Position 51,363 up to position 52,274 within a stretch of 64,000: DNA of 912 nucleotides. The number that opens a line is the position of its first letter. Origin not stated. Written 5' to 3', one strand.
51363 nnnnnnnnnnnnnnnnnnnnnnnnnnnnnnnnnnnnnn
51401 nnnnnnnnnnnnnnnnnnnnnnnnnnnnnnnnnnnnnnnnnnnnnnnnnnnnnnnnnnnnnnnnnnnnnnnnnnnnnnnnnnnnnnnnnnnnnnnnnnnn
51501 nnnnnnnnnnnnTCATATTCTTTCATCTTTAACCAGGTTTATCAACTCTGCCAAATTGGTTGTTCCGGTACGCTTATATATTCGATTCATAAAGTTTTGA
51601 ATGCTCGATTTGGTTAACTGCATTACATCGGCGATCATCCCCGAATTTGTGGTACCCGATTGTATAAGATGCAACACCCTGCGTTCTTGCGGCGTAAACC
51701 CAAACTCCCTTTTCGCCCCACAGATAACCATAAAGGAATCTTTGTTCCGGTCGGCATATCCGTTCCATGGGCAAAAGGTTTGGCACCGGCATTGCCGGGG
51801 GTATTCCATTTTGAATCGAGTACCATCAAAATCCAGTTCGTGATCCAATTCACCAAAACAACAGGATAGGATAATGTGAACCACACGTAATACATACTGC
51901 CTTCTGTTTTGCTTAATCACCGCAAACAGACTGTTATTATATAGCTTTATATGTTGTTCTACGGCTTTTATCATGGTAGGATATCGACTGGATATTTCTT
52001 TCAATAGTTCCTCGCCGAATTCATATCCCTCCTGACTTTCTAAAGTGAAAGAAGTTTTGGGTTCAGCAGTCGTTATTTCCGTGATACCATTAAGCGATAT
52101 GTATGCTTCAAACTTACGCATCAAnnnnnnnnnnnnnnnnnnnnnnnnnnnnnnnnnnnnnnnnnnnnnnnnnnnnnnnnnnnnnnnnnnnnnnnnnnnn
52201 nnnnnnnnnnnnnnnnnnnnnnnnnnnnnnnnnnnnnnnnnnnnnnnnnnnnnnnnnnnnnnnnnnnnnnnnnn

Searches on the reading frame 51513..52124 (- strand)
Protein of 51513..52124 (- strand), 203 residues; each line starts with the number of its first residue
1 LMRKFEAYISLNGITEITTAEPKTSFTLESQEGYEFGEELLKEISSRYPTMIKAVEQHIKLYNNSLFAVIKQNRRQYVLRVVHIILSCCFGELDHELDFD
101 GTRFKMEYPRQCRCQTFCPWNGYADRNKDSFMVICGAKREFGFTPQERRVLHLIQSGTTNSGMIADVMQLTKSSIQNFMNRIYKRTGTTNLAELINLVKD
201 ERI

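Call 25: search_protein_families(library=pfam, proteins=[window:51513-52124:-], max_evalue=0.01)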
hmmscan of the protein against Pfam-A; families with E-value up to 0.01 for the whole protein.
window:51513-52124:- (203 aa): 1 family
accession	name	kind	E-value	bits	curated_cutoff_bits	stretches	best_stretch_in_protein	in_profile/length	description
PF00196.25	GerE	-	1.5e-07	31.4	23.5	1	143-197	3-56/57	Bacterial regulatory proteins, luxR family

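Call 29: search_protein_families(library=ncbifam, proteins=[window:51513-52124:-], max_evalue=1)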
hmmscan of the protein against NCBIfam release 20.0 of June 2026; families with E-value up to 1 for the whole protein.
window:51513-52124:- (203 aa): 12 families
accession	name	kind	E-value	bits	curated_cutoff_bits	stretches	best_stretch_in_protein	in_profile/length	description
NF052366.1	photon_PedR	equivalog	0.0005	20.2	120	1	147-196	7-55/74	photosynthetic electron transport-dependent transcriptional regulator PedR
NF011896.0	PRK15369.1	equivalog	0.0021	17.7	242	1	143-199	150-205/211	two component system response regulator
NF003420.0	PRK04841.1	equivalog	0.0042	15.1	537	1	141-197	837-892/903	HTH-type transcriptional regulator MalT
NF033789.1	repress_SdpR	subfamily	0.013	15.4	100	1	145-180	8-43/79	autorepressor SdpR family transcription factor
NF007935.0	PRK10651.1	equivalog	0.015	14.5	250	1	142-187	155-199/216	two-component system response regulator NarL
NF052445.1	RespRegMctR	equivalog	0.019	14.4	300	1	137-200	139-201/205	two-component system response regulator MctR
NF040749.1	tetrathio_RR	equivalog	0.022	14.5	290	1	143-198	134-188/191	tetrathionate respiration response regulator TtrR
NF047402.1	TransRegVisN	equivalog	0.031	13.5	250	1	137-195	180-237/246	transcriptional regulator VisN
TIGR03541.1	reg_near_HchA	equivalog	0.033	13.7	215.6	1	93-196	125-224/232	PA1136 family autoinducer-binding transcriptional regulator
TIGR03020.2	EpsA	equivalog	0.065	12.9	170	1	142-190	190-237/247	XrtB/PEP-CTERM-associated transcriptional regulator EpsA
NF005385.0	PRK06930.1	subfamily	0.087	12.5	136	1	144-185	116-157/170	positive control sigma-like factor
NF007403.0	PRK09935.1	equivalog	0.088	12.4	271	1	143-199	150-205/210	fimbria biosynthesis transcriptional regulator FimZ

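Call 30: find_homologous_proteins(query=window:51513-52121:-, max_evalue=0.001)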
Query window:51513-52121:- (202 aa): 35 proteins with E <= 0.001 among 72 candidates.
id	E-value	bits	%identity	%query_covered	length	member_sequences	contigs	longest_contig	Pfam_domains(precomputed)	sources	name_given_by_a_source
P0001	1.4e-132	457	100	100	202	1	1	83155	PF00196.26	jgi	-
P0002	1.7e-117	408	89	100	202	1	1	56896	PF00196.26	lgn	-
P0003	3.9e-76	273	63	100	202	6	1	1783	-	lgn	-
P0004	7.9e-76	272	61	100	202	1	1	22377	-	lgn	-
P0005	2.9e-75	270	63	100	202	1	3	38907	-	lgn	-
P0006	1.0e-74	269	62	100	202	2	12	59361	-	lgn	-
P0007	1.1e-74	268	61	100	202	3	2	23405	-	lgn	-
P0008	1.1e-73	265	58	98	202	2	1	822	-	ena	-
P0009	5.1e-73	263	60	100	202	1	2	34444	-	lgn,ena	-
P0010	2.0e-71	258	56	100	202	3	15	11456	-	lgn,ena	-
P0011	7.6e-71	256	57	100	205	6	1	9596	-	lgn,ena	-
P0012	2.1e-67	245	57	100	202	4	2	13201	-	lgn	-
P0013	8.2e-66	239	55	100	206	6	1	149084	-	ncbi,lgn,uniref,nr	ncbi:hypothetical protein [Bacteroides sp.]|uniref:helix-turn-helix transcriptional regulator n=1 Ta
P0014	2.5e-64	235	53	100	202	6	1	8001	-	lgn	-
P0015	4.3e-64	234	53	100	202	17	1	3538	PF00196.26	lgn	-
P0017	1.4e-62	229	51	100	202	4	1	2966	PF00196.26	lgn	-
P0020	1.5e-59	219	50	100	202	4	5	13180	PF00196.26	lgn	-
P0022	2.8e-59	218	51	100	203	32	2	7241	PF00196.26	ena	-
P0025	5.3e-59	217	48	100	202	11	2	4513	PF00196.26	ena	-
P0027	3.2e-58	215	49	100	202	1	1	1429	PF00196.26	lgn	-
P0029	1.2e-57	213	47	100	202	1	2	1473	PF00196.26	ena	-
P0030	2.8e-56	208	47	100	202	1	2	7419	PF00196.26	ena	-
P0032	3.3e-54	202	47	100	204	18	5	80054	-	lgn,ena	-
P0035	3.1e-49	185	48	100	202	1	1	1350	PF00196.26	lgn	-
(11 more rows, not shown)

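Call 31: find_encoding_contigs(protein=P0002, flank=10000, max_places=2)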
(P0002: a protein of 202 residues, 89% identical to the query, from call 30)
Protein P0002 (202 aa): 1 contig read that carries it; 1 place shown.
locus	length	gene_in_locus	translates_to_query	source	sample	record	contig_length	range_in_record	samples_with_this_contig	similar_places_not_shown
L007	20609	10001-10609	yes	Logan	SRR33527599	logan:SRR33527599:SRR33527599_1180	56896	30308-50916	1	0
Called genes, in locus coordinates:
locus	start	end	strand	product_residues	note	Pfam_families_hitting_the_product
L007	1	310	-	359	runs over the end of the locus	-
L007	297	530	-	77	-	-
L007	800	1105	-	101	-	-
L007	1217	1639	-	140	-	PF13648:Lipocalin_4 (weak)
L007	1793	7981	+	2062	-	PF10145:PhageMin_Tail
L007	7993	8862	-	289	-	PF20200:DUF6562 (faint)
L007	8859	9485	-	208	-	PF13443:HTH_26 (weak)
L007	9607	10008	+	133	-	-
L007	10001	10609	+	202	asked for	PF00196:GerE (faint)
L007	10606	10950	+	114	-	-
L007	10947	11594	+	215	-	PF16473:Rv2179c-like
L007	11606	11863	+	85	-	-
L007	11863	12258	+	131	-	-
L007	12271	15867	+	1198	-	-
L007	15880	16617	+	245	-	-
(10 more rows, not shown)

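Call 32: find_encoding_contigs(protein=P0006, flank=10000, max_places=3)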
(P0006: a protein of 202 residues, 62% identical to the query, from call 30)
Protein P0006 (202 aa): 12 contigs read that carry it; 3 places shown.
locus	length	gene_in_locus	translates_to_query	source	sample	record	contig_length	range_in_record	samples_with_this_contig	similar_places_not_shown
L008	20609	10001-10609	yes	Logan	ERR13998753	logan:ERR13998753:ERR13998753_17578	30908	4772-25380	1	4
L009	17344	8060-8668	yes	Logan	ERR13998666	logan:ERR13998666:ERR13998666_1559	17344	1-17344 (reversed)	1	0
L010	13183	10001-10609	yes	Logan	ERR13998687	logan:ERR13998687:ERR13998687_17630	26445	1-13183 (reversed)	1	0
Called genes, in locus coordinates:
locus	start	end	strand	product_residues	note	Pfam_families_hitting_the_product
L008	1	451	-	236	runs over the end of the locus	PF08797:HIRAN (weak)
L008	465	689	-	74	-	-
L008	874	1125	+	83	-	PF01381:HTH_3, PF12844:HTH_19 (weak), PF13443:HTH_26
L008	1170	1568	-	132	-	-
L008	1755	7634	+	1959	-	PF10145:PhageMin_Tail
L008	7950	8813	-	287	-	-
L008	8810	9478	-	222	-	-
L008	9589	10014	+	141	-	-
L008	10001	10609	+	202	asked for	-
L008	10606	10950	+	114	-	-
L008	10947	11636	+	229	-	PF16473:Rv2179c-like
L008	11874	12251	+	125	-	-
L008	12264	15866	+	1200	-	-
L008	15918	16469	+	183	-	-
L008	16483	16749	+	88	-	-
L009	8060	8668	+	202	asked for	-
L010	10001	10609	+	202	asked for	-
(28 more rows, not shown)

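Call 33: find_encoding_contigs(protein=P0013, flank=10000, max_places=2)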
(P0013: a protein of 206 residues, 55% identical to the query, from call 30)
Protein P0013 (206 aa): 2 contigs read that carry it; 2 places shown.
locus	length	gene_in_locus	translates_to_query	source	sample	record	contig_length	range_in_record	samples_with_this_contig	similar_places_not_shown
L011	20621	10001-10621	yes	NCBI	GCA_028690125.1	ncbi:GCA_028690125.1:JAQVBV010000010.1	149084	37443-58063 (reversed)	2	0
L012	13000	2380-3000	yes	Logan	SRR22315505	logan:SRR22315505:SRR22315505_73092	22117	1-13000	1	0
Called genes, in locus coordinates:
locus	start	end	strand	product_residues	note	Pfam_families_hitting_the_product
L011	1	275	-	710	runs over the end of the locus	PF09371:Tex_N, PF22706:Tex_central_region, PF14639:YqgF (weak), PF16921:Tex_YqgF, PF14635:HHH_7, PF12836:HHH_3, PF17674:HHH_9, PF00575:S1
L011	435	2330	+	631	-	PF00512:HisKA, PF02518:HATPase_c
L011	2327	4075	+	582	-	PF00149:Metallophos, PF02872:5_nucleotid_C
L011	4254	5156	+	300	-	PF12833:HTH_18, PF00165:HTH_AraC (weak)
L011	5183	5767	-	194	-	PF00027:cNMP_binding (weak)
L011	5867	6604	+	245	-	PF12956:DUF3845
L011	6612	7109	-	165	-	-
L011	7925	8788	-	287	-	-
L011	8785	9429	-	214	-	-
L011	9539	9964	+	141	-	-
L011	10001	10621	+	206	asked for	-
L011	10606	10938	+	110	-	-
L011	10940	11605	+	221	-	PF16473:Rv2179c-like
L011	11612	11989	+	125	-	-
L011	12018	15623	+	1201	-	-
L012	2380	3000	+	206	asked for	-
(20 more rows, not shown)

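Call 34: find_encoding_contigs(protein=P0032, flank=10000, max_places=3)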
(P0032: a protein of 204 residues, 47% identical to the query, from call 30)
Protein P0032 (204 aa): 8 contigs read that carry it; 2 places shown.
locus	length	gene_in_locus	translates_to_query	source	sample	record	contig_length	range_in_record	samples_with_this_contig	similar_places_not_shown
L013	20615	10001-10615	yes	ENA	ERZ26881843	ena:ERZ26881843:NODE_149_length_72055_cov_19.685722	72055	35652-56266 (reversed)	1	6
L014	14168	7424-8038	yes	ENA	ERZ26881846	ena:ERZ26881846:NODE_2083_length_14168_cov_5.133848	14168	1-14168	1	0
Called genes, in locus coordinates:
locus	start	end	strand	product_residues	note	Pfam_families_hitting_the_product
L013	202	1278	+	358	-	PF01051:Rep3_N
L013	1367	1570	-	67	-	-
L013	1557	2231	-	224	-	-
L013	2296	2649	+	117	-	-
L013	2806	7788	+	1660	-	PF10145:PhageMin_Tail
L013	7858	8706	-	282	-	-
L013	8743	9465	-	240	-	-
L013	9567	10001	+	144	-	-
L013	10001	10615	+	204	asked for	-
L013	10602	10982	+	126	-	-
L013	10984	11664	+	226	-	PF16473:Rv2179c-like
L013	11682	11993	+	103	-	-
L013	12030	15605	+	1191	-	-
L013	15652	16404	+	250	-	PF01555:N6_N4_Mtase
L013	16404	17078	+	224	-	PF00145:DNA_methylase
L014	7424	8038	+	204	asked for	-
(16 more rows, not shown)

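Call 55: find_related_loci(query=A2, collection=viral_contigs, flank=10000)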
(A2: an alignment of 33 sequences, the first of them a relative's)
Query A2 (202 aa) in viral_contigs; peptide patterns used: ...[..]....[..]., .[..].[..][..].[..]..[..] (x = any residue, [..] = any of these).
7 stretches matched a pattern; 4 encode a relative of the query (tblastn E <= 1e-3); 4 distinct loci.
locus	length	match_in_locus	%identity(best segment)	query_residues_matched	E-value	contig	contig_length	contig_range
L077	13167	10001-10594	49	1-198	8e-65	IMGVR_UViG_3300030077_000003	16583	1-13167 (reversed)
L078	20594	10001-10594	48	1-198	1e-64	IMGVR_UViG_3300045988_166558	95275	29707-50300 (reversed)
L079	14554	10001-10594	46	1-198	7e-61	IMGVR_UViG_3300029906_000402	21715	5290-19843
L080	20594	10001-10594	49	1-198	1e-64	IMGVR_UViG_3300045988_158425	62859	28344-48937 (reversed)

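Call 56: predict_structure(alignment_id=A2)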
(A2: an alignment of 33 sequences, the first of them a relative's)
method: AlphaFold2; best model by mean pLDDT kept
length: 202 residues; sequences in the alignment: 33
mean_pLDDT: 82.1   pTM: 0.69
mean pLDDT of the five models: 82.1, 77.6, 77.3, 76.5, 76.4
residues with pLDDT >= 90: 96; 70-90: 66; 50-70: 24; < 50: 16
segments of 3 or more residues with pLDDT < 50: 121-135
pLDDT, mean of each block of 10 residues (from residue 1): 89 89 94 96 81 81 91 94 83 81 67 58 41 52 83 92 96 96 92 89 70
secondary structure, 60 per line:
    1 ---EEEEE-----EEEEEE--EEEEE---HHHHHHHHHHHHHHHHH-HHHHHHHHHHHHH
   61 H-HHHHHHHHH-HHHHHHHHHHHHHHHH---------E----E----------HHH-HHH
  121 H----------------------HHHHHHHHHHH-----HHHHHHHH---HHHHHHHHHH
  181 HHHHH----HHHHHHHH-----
elements in order: E4-8 E14-19 E22-26 H30-46 H48-61 H63-71 H73-88 H118-121 H144-154 H160-167 H171-185 H190-197

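Call 60: fold_search(model_id=the predicted structure, library=pdb)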
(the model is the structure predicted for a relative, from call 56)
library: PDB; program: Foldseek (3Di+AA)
matches with E <= 10: 678; with E <= 0.001: 0
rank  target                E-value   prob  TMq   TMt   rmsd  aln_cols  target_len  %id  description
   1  4hye_A                8.5e-03  1.00  0.28  0.28   1.9        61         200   31  Crystal structure of a response regulator spr1814 from Streptococcus pneumoniae reveals unique interdomain contacts am (released 2013-06-05)
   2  1je8_A                9.0e-03  1.00  0.28  0.82   1.4        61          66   31  Two-Component response regulator NarL/DNA Complex: DNA Bending Found in a High Affinity Site (released 2002-09-27)
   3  1je8_E                1.0e-02  1.00  0.28  0.81   1.4        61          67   31  Two-Component response regulator NarL/DNA Complex: DNA Bending Found in a High Affinity Site (released 2002-09-27)
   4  1zlj_D                2.0e-02  1.00  0.29  0.81   1.6        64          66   26  Crystal Structure of the Mycobacterium tuberculosis Hypoxic Response Regulator DosR C-terminal Domain (released 2006-01-31)
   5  7x1k_A                2.1e-02  1.00  0.26  0.74   1.1        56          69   16  Crystal structure of the flagellar expression regulator DegU from Listeria monocytogenes (released 2022-08-10)
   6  1zlj_A                2.1e-02  1.00  0.28  0.76   2.8        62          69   27  Crystal Structure of the Mycobacterium tuberculosis Hypoxic Response Regulator DosR C-terminal Domain (released 2006-01-31)
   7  1zlj_B                2.3e-02  1.00  0.28  0.76   1.3        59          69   29  Crystal Structure of the Mycobacterium tuberculosis Hypoxic Response Regulator DosR C-terminal Domain (released 2006-01-31)
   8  5xt2_A                2.3e-02  1.00  0.26  0.26   1.4        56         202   21  Crystal structures of full-length FixJ from B. japonicum crystallized in space group P212121 (released 2018-05-23)
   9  1zlk_A                3.2e-02  1.00  0.27  0.80   1.3        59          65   29  Crystal Structure of the Mycobacterium tuberculosis Hypoxic Response Regulator DosR C-terminal Domain-DNA Complex (released 2006-01-31)
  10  4lfu                  4.0e-02  1.00  0.27  0.24   1.7        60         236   18  Crystal structure of Escherichia coli SdiA in the space group C2 (released 2014-03-19)
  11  5xt2_E                4.0e-02  1.00  0.26  0.26   1.6        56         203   21  Crystal structures of full-length FixJ from B. japonicum crystallized in space group P212121 (released 2018-05-23)
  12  4zmr_A                4.3e-02  1.00  0.28  0.27   1.9        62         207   31  Structural characterization of the full-length response regulator spr1814 in complex with a phosphate analogue reveals (released 2016-04-27)
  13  1l3l_A                4.3e-02  0.63  0.29  0.26  17.0       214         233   14  Crystal structure of a bacterial quorum-sensing transcription factor complexed with pheromone and DNA (released 2002-07-03)
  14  1yio                  4.5e-02  1.00  0.27  0.27   1.3        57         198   24  Crystallographic structure of response regulator StyR from Pseudomonas fluorescens (released 2005-09-27)
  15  3ulq_B                4.5e-02  1.00  0.27  0.87   1.4        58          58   28  Crystal Structure of the Anti-Activator RapF Complexed with the Response Regulator ComA DNA Binding Domain (released 2012-01-04)
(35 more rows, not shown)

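Call 72: search_dna_similar(query=window:51513-52121:-, collection=phages, mode=protein, max_rows=25, max_evalue=0.001)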
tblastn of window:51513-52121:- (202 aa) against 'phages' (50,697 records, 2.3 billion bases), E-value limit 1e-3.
No match.

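Call 78: find_related_loci(query=A4, collection=viral_contigs, flank=10000)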
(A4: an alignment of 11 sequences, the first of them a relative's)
Query A4 (202 aa) in viral_contigs; peptide patterns used: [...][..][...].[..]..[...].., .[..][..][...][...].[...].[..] (x = any residue, [..] = any of these).
85 stretches matched a pattern; 53 encode a relative of the query (tblastn E <= 1e-3); 52 distinct loci.
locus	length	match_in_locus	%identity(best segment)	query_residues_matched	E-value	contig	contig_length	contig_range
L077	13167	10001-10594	49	1-198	1e-63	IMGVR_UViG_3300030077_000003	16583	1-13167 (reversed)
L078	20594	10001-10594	48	1-198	2e-63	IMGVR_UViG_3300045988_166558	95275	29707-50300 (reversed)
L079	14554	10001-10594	46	1-198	1e-59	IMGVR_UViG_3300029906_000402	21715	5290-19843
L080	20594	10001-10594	49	1-198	2e-63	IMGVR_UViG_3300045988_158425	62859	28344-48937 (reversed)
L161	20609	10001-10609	29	2-202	2e-22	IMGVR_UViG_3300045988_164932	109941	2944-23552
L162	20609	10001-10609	28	2-202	5e-22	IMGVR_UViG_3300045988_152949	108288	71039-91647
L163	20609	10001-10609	28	2-202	5e-22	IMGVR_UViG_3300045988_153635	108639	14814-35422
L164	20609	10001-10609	28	2-202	6e-22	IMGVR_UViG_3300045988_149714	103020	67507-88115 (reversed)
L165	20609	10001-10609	28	2-202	5e-22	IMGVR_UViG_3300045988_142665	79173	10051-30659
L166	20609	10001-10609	28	2-202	5e-22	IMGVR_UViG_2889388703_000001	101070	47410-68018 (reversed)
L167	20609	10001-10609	28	2-202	6e-22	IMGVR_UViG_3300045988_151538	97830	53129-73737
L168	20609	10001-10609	28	2-202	5e-22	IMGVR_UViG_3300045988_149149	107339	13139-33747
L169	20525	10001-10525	30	28-202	7e-22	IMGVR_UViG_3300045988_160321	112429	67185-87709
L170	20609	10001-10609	28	2-202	1e-21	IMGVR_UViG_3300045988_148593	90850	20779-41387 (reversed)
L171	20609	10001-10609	28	2-202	1e-21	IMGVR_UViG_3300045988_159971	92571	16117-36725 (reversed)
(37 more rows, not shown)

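Call 83: find_homologous_proteins(query=A4, max_evalue=0.001)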
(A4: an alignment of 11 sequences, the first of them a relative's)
Query A4 (11 sequences) (202 aa, profile of the alignment): 101 proteins with E <= 0.001 among 1078 candidates.
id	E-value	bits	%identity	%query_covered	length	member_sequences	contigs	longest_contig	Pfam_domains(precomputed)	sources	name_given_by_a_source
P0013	3.8e-91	322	55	100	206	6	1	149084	-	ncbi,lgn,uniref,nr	ncbi:hypothetical protein [Bacteroides sp.]|uniref:helix-turn-helix transcriptional regulator n=1 Ta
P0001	1.2e-90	321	100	100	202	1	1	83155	PF00196.26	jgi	-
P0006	2.7e-90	319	62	100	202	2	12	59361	-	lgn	-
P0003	3.7e-90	319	63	100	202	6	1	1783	-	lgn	-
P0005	1.1e-89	318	63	100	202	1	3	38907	-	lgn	-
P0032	1.0e-88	314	47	100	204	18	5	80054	-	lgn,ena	-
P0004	3.2e-88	313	61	100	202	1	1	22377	-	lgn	-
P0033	1.4e-87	311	47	100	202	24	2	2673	-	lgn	-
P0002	1.9e-87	310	89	100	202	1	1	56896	PF00196.26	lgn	-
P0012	9.7e-87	308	57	100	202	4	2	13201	-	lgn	-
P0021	2.2e-86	307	48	100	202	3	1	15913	-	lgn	-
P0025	2.1e-85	303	48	100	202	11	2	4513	PF00196.26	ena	-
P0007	4.0e-85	303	61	100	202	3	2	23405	-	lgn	-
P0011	1.3e-84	301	57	100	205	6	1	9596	-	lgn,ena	-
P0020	3.4e-84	300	50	100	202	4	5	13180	PF00196.26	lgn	-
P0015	1.0e-83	298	53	100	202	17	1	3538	PF00196.26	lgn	-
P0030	1.2e-82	294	47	100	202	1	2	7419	PF00196.26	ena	-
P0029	1.3e-81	291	47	100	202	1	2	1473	PF00196.26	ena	-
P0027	6.2e-81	289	49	100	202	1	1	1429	PF00196.26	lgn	-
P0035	1.3e-80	288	48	100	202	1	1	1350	PF00196.26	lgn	-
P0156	1.8e-78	281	27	100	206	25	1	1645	PF13384.13,PF00196.26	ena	-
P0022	1.1e-77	278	51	100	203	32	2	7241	PF00196.26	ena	-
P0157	2.8e-77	277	28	100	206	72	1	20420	PF13384.13,PF00196.26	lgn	-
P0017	5.3e-76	273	51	100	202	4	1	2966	PF00196.26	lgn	-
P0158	6.2e-76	273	27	100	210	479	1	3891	PF00196.26,PF08281.19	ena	-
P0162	1.7e-73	265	26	100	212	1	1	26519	PF13384.13,PF00196.26,PF08281.19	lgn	-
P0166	8.6e-73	262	27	100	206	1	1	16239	PF00196.26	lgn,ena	-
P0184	1.0e-62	229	29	100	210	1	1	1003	PF00196.26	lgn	-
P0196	4.8e-46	175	25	84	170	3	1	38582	PF00196.26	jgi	-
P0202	1.3e-26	111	25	93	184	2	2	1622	PF00196.26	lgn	-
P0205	8.4e-24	102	25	84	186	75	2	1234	PF00196.26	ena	-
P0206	1.1e-22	99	24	88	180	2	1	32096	PF00196.26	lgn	-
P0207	6.8e-22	96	23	89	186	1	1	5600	PF00196.26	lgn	-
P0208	8.2e-22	96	24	97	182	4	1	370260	PF00196.26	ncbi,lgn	-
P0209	9.3e-22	96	25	81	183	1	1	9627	PF00196.26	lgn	-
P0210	2.4e-21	94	27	67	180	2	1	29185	PF00196.26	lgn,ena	-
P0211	3.5e-21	94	24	84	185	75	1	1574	PF00196.26,PF04545.23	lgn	-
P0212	4.8e-21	93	23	94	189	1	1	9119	PF00196.26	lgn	-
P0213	5.0e-21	93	26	79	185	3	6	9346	PF00196.26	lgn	-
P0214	1.0e-20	92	23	86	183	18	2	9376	PF00196.26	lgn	-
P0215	3.6e-20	90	26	81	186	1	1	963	PF00196.26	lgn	-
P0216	2.5e-19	88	24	64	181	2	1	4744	PF00196.26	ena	-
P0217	2.7e-19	88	23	88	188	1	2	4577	PF00196.26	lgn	-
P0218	6.7e-19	86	22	87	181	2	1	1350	PF00196.26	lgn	-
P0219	3.5e-18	84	23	64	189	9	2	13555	PF00196.26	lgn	-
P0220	1.3e-16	79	-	-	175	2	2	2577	PF00196.26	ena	-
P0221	1.0e-4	40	28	34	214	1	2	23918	PF00196.26,PF00072.31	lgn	-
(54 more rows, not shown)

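Call 124: fold_search(model_id=the predicted structure, library=viral)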
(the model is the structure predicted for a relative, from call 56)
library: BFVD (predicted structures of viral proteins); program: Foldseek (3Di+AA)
matches with E <= 10: 1006; with E <= 0.001: 0
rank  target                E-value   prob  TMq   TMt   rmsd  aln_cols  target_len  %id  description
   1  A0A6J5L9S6            4.4e-03  1.00  0.30  0.44   9.9       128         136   19  Transcription regulator LuxR, C-terminal [uncultured Caudovirales phage]
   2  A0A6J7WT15            4.7e-03  1.00  0.27  0.48   1.1        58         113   29  CsgD DNA-binding HTH domain-containing proteins [uncultured Caudovirales phage]
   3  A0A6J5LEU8            8.9e-03  1.00  0.29  0.27   5.4        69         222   19  CitB Response regulator containing a CheY-like receiver domain and an HTH DNA-binding domain [uncultured Caudovirales phage]
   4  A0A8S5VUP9            1.6e-02  1.00  0.26  0.49   1.9        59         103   25  (no name in the UniProt tables at hand)
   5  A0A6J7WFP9            2.1e-02  1.00  0.27  0.69   0.9        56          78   27  CsgD DNA-binding HTH domain-containing proteins [uncultured Caudovirales phage]
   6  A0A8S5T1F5            2.2e-02  1.00  0.26  0.27   1.5        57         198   26  Response regulator [Myoviridae sp. ctWb16]
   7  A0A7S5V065            3.0e-02  1.00  0.27  0.33   1.0        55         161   24  (no name in the UniProt tables at hand)
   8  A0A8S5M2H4            4.0e-02  1.00  0.27  0.45   1.8        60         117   18  Helix-turn-helix protein [Siphoviridae sp. ctqpo8]
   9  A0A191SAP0            5.0e-02  1.00  0.27  0.42   1.3        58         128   28  (no name in the UniProt tables at hand)
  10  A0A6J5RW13            6.6e-02  1.00  0.26  0.56   1.5        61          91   21  CsgD DNA-binding HTH domain-containing proteins [uncultured Caudovirales phage]
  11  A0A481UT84            6.6e-02  1.00  0.28  0.46   2.1        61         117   18  (no name in the UniProt tables at hand)
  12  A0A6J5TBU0            7.4e-02  1.00  0.28  0.25   1.0        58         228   19  CitB Response regulator containing a CheY-like receiver domain and an HTH DNA-binding domain [uncultured Caudovirales phage]
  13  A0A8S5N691            7.4e-02  1.00  0.27  0.61   1.4        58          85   19  Response regulator [Myoviridae sp. ctsip2]
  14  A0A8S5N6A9            7.4e-02  1.00  0.26  0.49   1.9        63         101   16  Helix-turn-helix protein [Myoviridae sp. ctsip2]
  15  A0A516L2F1            7.4e-02  1.00  0.28  0.42   8.0        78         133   19  (no name in the UniProt tables at hand)
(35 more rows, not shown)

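Call 125: search_protein_representatives(alignment_id=A2)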
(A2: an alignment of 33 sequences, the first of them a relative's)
Query: 33 sequences, 202 profile positions. Proteins with E-value up to 0.001 (for the whole library): 807; up to 1e-10: 34; up to 1e-30: 4. The best 150 are listed.
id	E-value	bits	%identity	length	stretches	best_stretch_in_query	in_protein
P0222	1.5e-77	276.3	-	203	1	1-199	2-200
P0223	3.4e-67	242.5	-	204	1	2-202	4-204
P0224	1.1e-40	155.9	-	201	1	1-202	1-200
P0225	1.4e-33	132.7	-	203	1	1-202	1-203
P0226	1.1e-28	116.7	-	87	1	110-192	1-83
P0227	6.5e-22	94.6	-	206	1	2-202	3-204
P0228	1.0e-21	93.9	-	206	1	4-202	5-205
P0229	3.2e-21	92.3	-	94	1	1-73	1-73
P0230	5.9e-21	91.5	-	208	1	3-201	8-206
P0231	3.6e-20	88.9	-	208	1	22-202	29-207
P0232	3.8e-19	85.6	-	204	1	2-202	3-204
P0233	1.2e-18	84.0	-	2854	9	135-200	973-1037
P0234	2.5e-17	79.6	-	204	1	1-202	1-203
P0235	2.9e-17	79.4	-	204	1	10-201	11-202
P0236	7.8e-17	78.0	-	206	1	4-199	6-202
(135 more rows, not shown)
